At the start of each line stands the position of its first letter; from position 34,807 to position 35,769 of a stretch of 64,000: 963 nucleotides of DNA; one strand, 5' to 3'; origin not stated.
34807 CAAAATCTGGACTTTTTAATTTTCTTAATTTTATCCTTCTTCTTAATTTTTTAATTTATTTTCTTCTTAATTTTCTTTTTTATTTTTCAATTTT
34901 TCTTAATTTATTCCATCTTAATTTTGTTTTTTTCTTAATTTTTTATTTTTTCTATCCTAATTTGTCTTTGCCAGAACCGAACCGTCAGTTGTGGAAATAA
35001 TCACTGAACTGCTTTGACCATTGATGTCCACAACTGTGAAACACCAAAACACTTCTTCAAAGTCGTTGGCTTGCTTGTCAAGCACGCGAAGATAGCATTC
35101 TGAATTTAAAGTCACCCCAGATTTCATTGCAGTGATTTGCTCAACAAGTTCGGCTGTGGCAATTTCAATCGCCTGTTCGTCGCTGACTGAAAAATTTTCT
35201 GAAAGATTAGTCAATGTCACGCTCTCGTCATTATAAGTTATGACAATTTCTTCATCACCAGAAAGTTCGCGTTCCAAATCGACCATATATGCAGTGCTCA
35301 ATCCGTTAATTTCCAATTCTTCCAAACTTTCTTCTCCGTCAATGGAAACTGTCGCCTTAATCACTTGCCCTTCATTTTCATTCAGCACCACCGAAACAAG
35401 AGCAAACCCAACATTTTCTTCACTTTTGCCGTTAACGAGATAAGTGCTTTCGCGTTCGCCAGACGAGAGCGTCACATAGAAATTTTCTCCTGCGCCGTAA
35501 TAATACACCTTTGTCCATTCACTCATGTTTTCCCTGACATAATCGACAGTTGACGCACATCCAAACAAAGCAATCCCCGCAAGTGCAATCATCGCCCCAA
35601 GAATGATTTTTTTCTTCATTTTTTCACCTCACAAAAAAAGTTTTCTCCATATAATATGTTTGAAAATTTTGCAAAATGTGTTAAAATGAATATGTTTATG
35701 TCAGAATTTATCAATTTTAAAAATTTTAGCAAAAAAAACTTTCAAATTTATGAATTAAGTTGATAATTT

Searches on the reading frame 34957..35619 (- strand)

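Call 23: search_protein_families(library=pfam, proteins=[window:34957-35619:-], max_evalue=0.001)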
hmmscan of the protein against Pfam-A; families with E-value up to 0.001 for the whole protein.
window:34957-35619:- (220 aa): 0 families

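Call 114: search_protein_families(library=pfam, proteins=[window:34957-35619:-], max_evalue=0.01)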
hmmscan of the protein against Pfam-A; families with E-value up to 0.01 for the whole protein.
window:34957-35619:- (220 aa): 1 family
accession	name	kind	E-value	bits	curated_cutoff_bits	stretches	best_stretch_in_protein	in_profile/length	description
PF25682.1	Phage_VG64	-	0.0035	17.5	27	0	1-34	1-34/127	Mycobacterium phage VG64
